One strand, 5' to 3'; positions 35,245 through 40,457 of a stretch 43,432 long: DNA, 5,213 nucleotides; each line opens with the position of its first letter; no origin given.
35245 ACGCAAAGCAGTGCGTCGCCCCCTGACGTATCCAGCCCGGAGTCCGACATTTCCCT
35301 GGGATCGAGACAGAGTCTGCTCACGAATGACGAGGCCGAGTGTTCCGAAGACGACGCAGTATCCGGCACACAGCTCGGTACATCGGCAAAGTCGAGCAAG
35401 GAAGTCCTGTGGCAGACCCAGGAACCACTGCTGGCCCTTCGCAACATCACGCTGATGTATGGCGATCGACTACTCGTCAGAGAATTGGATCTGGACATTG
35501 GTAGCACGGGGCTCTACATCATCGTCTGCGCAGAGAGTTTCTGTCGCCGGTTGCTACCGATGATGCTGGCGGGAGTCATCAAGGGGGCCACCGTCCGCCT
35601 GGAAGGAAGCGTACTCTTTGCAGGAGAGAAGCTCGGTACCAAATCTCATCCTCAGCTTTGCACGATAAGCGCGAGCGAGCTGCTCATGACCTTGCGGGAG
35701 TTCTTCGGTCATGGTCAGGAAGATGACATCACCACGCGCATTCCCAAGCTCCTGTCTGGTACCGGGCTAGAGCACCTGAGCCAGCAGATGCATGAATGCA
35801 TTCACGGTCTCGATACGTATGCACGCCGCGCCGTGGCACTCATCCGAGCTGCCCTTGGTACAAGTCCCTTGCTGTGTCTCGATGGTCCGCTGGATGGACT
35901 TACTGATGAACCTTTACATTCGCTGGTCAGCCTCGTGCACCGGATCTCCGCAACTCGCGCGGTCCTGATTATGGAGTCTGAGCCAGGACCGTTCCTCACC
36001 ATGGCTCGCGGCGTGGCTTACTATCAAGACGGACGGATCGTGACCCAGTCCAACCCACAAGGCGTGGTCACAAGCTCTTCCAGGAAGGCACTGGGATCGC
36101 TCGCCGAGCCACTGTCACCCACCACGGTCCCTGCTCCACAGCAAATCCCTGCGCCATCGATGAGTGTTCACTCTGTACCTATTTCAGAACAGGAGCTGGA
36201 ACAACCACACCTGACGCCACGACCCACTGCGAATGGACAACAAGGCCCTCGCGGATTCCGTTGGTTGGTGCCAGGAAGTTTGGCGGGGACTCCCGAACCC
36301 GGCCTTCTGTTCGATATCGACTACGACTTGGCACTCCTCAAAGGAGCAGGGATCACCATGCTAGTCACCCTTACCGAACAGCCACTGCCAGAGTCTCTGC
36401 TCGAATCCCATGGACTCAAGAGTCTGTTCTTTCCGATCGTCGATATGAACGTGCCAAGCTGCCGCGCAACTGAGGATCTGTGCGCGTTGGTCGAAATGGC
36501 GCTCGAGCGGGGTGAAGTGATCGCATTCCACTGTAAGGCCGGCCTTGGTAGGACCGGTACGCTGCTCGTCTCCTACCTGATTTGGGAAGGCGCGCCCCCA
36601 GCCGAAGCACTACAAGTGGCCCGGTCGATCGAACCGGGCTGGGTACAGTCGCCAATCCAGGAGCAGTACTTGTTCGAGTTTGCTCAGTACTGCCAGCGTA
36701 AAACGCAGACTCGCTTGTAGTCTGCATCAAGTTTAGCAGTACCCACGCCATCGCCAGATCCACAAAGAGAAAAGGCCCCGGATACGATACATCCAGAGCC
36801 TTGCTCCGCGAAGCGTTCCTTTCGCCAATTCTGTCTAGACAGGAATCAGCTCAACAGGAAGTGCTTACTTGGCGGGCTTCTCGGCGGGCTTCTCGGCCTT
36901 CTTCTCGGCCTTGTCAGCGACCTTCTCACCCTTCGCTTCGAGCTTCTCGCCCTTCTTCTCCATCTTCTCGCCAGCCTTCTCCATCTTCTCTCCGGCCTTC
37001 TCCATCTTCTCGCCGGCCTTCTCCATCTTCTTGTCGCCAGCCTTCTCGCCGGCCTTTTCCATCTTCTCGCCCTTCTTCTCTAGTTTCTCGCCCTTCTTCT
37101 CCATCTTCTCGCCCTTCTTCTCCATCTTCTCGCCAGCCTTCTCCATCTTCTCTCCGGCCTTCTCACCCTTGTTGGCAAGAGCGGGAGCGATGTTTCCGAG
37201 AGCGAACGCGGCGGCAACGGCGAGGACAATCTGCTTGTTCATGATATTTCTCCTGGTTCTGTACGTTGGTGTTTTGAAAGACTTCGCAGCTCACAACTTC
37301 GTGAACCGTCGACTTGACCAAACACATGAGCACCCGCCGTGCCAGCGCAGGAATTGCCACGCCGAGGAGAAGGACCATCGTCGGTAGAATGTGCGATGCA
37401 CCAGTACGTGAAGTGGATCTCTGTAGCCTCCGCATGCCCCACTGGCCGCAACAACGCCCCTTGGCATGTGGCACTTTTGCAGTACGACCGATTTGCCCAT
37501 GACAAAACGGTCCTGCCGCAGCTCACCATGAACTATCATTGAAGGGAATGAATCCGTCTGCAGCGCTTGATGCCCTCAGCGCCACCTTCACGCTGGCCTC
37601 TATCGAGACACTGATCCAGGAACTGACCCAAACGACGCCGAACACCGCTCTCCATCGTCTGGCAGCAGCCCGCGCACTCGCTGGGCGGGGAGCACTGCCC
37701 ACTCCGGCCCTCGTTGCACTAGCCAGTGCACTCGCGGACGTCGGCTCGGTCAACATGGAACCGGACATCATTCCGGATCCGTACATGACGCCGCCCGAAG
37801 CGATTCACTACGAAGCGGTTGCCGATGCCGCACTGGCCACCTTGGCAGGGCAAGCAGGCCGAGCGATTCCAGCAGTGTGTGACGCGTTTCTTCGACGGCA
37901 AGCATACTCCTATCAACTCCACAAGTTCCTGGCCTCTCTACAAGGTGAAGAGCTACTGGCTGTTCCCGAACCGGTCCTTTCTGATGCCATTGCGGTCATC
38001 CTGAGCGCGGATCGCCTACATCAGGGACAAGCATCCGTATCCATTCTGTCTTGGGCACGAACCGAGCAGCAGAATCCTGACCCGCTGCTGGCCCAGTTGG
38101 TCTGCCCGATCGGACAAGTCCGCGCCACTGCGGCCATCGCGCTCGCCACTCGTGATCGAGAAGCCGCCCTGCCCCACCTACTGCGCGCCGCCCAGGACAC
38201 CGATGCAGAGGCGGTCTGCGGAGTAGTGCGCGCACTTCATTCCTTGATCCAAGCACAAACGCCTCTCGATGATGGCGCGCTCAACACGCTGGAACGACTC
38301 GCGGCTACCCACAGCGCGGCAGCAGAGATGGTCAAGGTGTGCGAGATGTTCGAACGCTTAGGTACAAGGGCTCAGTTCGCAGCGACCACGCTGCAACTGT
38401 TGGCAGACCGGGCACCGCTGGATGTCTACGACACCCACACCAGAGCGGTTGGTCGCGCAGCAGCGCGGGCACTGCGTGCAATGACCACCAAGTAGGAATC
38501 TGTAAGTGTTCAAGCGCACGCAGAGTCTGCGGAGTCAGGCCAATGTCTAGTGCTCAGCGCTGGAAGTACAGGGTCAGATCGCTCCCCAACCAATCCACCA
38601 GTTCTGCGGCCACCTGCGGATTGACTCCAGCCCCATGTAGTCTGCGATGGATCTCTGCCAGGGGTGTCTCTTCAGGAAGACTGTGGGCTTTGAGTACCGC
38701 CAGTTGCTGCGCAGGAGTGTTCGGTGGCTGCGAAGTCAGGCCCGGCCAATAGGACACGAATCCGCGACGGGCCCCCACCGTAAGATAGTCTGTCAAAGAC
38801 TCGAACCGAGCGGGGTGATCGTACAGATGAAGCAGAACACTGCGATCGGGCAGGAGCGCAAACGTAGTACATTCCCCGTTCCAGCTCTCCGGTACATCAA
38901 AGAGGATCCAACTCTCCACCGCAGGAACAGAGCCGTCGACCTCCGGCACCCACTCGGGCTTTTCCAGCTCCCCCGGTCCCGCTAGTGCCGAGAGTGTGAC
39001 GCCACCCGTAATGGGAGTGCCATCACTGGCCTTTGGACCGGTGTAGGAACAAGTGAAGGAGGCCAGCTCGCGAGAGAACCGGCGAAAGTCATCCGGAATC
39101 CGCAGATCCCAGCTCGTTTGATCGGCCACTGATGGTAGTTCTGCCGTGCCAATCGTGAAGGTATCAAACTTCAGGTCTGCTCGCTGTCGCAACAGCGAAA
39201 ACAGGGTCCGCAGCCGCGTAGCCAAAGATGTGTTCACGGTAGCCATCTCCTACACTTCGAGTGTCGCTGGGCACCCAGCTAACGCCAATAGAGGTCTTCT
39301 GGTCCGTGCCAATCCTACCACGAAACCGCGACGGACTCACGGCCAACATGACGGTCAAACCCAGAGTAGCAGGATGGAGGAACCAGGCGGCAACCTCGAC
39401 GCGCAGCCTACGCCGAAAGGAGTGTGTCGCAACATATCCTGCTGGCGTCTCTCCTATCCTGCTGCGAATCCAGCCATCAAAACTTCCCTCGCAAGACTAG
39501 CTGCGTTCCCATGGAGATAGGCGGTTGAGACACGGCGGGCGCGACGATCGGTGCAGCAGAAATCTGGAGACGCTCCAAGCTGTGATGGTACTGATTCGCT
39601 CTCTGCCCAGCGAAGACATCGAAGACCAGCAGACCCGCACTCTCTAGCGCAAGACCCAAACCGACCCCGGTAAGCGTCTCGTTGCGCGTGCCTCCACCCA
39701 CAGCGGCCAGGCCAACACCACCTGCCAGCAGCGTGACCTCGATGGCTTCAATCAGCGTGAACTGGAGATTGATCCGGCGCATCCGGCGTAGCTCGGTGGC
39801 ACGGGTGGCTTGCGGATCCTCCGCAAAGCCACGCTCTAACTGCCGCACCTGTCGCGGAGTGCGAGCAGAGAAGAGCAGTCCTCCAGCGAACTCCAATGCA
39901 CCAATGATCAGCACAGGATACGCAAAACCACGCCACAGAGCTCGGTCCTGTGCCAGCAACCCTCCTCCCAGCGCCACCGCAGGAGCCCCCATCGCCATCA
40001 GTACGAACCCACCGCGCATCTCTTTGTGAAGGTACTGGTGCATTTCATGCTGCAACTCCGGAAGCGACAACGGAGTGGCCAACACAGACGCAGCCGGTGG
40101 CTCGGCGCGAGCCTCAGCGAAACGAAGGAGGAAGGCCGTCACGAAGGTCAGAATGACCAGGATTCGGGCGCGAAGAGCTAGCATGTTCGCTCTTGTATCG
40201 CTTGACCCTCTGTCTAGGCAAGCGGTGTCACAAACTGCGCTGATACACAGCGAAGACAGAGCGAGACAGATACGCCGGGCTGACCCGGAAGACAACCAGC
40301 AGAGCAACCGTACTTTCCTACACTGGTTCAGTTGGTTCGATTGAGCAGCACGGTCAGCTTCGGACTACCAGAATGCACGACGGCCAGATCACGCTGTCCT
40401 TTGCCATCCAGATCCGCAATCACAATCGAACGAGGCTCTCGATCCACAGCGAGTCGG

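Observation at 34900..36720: Degenerate ABC-ATPase domain fused to a CX5R dual-specificity phosphatase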

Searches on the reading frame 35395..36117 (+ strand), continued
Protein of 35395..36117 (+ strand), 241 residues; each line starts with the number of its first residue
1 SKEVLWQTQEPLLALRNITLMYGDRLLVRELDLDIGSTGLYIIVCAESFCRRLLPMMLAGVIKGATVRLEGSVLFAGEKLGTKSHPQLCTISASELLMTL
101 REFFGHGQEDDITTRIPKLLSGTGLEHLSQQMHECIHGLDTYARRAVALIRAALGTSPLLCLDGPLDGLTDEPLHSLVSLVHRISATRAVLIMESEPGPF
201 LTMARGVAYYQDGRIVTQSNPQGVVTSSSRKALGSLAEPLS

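Call 79: search_protein_families(library=pfam, proteins=[P0013, P0014, P0015, P0020, P0032, P0023, P0029, P0034], max_evalue=0.00001)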
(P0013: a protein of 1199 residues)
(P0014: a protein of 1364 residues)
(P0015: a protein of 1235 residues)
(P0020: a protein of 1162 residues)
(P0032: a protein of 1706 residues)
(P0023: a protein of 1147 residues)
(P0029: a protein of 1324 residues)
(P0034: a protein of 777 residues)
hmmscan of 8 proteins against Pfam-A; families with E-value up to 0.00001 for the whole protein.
P0013 (1199 aa): 5 families
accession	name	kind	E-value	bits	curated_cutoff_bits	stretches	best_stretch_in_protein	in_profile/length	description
PF00005.33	ABC_tran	-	5.4e-18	66.4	25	1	445-593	2-137/137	ABC transporter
PF22785.1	Tc-R-P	-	9.1e-17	62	27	1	1050-1153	1-106/106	Polymorphic toxin system, DSP-PTPase phosphatase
PF22784.1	PTP-SAK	-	4.4e-14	53.2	27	1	1038-1168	1-121/153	Swiss Army Knife protein, DSP-PTPase phosphatase domain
PF00102.32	Y_phosphatase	-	9.7e-06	25.8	20.9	0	1105-1183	146-226/234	Protein-tyrosine phosphatase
PF22741.1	PTP-NADK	-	9.9e-06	25.5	27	0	1094-1161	77-144/163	DSP-PTPase phosphatase fused to NAD+ Kinase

P0014 (1364 aa): 4 families
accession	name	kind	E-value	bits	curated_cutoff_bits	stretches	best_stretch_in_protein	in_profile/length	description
PF22785.1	Tc-R-P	-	3.2e-22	79.5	27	1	1222-1324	1-105/106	Polymorphic toxin system, DSP-PTPase phosphatase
PF22784.1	PTP-SAK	-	3.6e-18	66.5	27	1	1210-1333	1-122/153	Swiss Army Knife protein, DSP-PTPase phosphatase domain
PF00005.33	ABC_tran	-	2.8e-14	54.3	25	1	626-775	1-137/137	ABC transporter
PF22741.1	PTP-NADK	-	1.5e-08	34.6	27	1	1267-1345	78-156/163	DSP-PTPase phosphatase fused to NAD+ Kinase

P0015 (1235 aa): 4 families
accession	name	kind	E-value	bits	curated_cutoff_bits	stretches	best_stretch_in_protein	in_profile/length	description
PF22785.1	Tc-R-P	-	3.6e-21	76.1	27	1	1064-1167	1-106/106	Polymorphic toxin system, DSP-PTPase phosphatase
PF00005.33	ABC_tran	-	1.1e-15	58.8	25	1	507-656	1-137/137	ABC transporter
PF22784.1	PTP-SAK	-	5.8e-12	46.3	27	1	1053-1195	2-138/153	Swiss Army Knife protein, DSP-PTPase phosphatase domain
PF22741.1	PTP-NADK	-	7e-06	26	27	0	1101-1187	70-158/163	DSP-PTPase phosphatase fused to NAD+ Kinase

P0020 (1162 aa): 3 families
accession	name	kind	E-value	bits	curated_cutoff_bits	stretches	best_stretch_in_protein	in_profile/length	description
PF00005.33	ABC_tran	-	2.6e-22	80.4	25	1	458-605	1-137/137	ABC transporter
PF22785.1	Tc-R-P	-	8.7e-16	58.8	27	1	1019-1122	1-106/106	Polymorphic toxin system, DSP-PTPase phosphatase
PF22784.1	PTP-SAK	-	1.6e-14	54.7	27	1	1007-1128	1-120/153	Swiss Army Knife protein, DSP-PTPase phosphatase domain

P0032 (1706 aa): 4 families
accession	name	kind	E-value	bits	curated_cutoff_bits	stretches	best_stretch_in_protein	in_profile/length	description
PF22785.1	Tc-R-P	-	4e-20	72.8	27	1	1555-1657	1-105/106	Polymorphic toxin system, DSP-PTPase phosphatase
PF00005.33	ABC_tran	-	6e-18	66.2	25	1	975-1122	1-137/137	ABC transporter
PF22784.1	PTP-SAK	-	1.2e-15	58.3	27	1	1543-1663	1-119/153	Swiss Army Knife protein, DSP-PTPase phosphatase domain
PF22741.1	PTP-NADK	-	3.4e-07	30.3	27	1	1599-1660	77-138/163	DSP-PTPase phosphatase fused to NAD+ Kinase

P0023 (1147 aa): 1 family
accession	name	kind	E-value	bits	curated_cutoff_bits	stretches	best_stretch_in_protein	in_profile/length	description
PF00005.33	ABC_tran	-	1e-19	72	25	1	631-779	1-137/137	ABC transporter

P0029 (1324 aa): 1 family
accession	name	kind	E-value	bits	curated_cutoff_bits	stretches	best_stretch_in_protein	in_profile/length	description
PF00005.33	ABC_tran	-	7e-12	46.6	25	1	853-1001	1-136/137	ABC transporter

P0034 (777 aa): 2 families
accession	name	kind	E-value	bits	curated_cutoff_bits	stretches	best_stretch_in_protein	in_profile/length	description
PF22785.1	Tc-R-P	-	5.9e-18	65.8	27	1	630-733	1-106/106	Polymorphic toxin system, DSP-PTPase phosphatase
PF22784.1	PTP-SAK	-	4.7e-15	56.4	27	1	618-744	1-121/153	Swiss Army Knife protein, DSP-PTPase phosphatase domain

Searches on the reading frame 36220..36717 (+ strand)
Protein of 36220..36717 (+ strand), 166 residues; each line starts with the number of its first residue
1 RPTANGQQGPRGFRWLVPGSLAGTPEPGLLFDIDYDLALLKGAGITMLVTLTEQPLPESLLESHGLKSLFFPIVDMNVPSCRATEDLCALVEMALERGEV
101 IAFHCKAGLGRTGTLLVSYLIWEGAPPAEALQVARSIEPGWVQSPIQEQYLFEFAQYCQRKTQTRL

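Call 9: search_solved_structures(query=window:36220-36717:+, max_evalue=0.01, show_alignments=2)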
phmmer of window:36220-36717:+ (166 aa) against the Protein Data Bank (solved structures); distinct sequences matched with E-value up to 0.01: 83 (the best 60 are shown).
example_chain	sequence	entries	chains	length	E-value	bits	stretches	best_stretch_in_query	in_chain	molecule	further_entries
25xa_A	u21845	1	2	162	1.8e-22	83.1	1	13-156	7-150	Dual specificity protein phosphatase family protein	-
2img_A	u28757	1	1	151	2.8e-17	66.2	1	10-156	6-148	Dual specificity protein phosphatase 23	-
4erc_A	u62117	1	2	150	2.9e-17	66.2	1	10-156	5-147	Dual specificity protein phosphatase 23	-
9e9l_A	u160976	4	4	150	2.1e-14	56.9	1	47-158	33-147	ShufPTP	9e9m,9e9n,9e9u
2i6i_A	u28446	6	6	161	9.2e-12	48.3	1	59-153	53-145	Sulfolobus solfataricus protein tyrosine phosphatase | protein tyrosine phosphatase | SsoPTP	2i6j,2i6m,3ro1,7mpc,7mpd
5z5b_A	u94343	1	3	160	1.9e-11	47.3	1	49-155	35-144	Protein-tyrosine phosphatase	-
5z59_A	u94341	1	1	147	7.3e-11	45.4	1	49-154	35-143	Protein-tyrosine phosphatase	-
5z5a_A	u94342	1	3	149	7.5e-11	45.3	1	49-154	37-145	Protein-tyrosine phosphatase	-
2dxp_A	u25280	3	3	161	2.3e-10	43.7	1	59-153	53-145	Sulfolobus solfataricus protein tyrosine phosphatase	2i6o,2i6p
6g84_A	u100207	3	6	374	1e-09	41.6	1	46-152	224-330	Tyrosine-protein phosphatase CDC14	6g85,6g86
5xw4_A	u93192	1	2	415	1.2e-09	41.3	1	46-152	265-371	Tyrosine-protein phosphatase CDC14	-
1zck_A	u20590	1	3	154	5.3e-09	39.3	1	39-144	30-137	protein tyrosine phosphatase 4a1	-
5bx1_A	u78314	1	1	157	5.6e-09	39.2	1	39-144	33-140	Protein tyrosine phosphatase type IVA 1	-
1rxd_A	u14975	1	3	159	5.8e-09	39.2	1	39-144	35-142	protein tyrosine phosphatase type IVA, member 1; Protein tyrosine phosphatase IVA1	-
5mmz_B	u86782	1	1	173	7e-09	38.9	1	39-144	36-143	Protein tyrosine phosphatase type IVA 1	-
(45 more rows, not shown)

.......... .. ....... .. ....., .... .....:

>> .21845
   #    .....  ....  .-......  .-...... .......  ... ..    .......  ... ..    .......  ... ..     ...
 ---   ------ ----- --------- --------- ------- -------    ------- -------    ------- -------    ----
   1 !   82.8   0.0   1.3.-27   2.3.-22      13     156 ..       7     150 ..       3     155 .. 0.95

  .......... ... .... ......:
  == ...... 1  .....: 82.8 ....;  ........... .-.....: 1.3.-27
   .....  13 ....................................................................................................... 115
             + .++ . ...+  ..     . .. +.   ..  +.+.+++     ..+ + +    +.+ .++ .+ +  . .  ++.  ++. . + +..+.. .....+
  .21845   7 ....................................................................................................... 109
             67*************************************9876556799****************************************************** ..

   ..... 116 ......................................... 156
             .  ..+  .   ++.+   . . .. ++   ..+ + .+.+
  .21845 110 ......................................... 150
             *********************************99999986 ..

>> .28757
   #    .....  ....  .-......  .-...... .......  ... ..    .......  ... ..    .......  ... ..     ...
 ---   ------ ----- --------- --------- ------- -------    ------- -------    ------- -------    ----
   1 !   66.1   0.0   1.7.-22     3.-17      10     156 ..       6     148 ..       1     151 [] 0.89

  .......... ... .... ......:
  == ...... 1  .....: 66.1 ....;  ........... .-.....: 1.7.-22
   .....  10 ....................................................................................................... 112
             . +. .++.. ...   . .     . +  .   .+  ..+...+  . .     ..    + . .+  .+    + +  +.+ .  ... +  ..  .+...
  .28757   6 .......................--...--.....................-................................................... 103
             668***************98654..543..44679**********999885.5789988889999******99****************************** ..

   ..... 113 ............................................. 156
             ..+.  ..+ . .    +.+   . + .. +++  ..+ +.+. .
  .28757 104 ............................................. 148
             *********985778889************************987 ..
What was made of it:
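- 36238..36693 (+): DUSP23/Cdc14-like Cys-based phosphatase domain (residues 447-598), with general acid D515 (VDMNVP), nucleophile C545 and R551 (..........). PDB 25xa at 1.8e-22 and DUSP23 2img at 2.8e-17, with catalytic residues aligned (call 9).
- Closest known: DUSP23/VHZ, Cdc14 and archaeal SsoPTP-type Cys-based phosphatases. Same: PDB matches: 25xa at 1.8e-22, DUSP23 at 2.8e-17, Cdc14 at 1e-9 (call 9).
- Checked: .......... and the VDMNVP Asp align with the catalytic Cys/Arg and general acid of DUSP23 (2img, 2.8e-17; call 9).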

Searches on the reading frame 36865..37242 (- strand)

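Call 3: search_protein_families(library=pfam, proteins=[window:36865-37242:-], max_evalue=1)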
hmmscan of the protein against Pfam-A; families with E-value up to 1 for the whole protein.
window:36865-37242:- (125 aa): 15 families
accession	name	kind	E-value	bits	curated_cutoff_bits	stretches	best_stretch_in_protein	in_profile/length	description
PF22116.1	DUF6944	-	0.00065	19.5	32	1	13-106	10-95/167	Family of unknown function (DUF6944)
PF01442.23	Apolipoprotein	-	0.0037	17.4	90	1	18-53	141-176/190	Apolipoprotein A1/A4/E domain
PF01519.22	DUF16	-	0.0046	17.9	40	2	27-66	44-83/104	Protein of unknown function DUF16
PF13786.12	DUF4179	-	0.0075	17.1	30.1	1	3-57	7-66/94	Domain of unknown function (DUF4179)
PF15136.11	UPF0449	-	0.0098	16.8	27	1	63-112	48-96/98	Uncharacterised protein family UPF0449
PF02646.22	RmuC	-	0.018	14.6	26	2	52-121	222-287/291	RmuC family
PF02601.20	Exonuc_VII_L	-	0.021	14.8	35.9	1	21-117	159-253/315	Exonuclease VII, large subunit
PF02071.26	NSF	-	0.061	14.5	27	0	29-38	1-10/12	Aromatic-di-Alanine (AdAR) repeat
PF03357.26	Snf7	-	0.072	13.2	27.3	0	78-116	4-42/171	Snf7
PF13250.11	DUF4041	-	0.097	13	27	0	72-95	22-45/56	Domain of unknown function (DUF4041)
PF10824.14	T7SS_ESX_EspC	-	0.12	13.2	23.5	0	69-114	37-82/100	Excreted virulence factor EspC, type VII ESX diderm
PF08085.16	Entericidin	-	0.13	12.7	23.3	0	73-83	9-19/20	Entericidin EcnA/B family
PF00957.27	Synaptobrevin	-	0.17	12.1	26.4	0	70-104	2-36/89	Synaptobrevin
PF03961.19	FapA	-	0.17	11.9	31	1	34-118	156-239/272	Flagellar Assembly Protein A beta solenoid domain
PF11101.13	DUF2884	-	0.54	10.3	30.6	0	68-114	165-207/228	Protein of unknown function (DUF2884)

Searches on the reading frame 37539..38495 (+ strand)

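Call 3: search_protein_families(library=pfam, proteins=[window:37539-38495:+], max_evalue=1)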
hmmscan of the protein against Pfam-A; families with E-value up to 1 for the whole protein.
window:37539-38495:+ (318 aa): 2 families
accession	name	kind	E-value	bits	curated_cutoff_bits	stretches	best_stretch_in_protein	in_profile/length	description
PF13646.12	HEAT_2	-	4.5e-06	27.3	27.7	1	181-257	2-73/88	HEAT repeats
PF02985.28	HEAT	-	0.73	10.7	23.5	0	211-238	2-29/31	HEAT repeat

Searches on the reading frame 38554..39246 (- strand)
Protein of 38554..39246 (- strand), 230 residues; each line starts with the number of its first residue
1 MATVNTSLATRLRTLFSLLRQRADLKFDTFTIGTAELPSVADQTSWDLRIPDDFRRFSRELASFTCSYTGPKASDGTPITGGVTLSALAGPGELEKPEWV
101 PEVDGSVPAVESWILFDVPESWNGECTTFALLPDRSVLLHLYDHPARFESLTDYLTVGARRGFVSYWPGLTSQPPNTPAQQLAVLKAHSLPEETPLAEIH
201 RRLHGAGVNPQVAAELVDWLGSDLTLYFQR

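Call 3: search_protein_families(library=pfam, proteins=[window:38554-39246:-], max_evalue=1)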
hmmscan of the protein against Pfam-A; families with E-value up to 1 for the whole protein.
window:38554-39246:- (230 aa): 2 families
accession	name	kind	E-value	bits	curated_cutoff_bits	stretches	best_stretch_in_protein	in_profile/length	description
PF25591.1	LRV_2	-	0.12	12.8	27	0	208-222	33-47/61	Leucine Rich Repeat Variant domain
PF15011.11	CA109-like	-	0.16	12.3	27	1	3-46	84-128/161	Ribosome biogenesis protein C1orf109-like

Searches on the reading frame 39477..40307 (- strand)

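Call 64: search_protein_families(library=pfam, proteins=[window:39477-40307:-], max_evalue=0.001)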
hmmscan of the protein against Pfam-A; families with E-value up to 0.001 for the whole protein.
window:39477-40307:- (276 aa): 1 family
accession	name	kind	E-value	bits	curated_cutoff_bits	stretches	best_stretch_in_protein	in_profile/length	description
PF22503.1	DUF6992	-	0.00045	20.9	27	1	104-231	3-122/122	Family of unknown function (DUF6992)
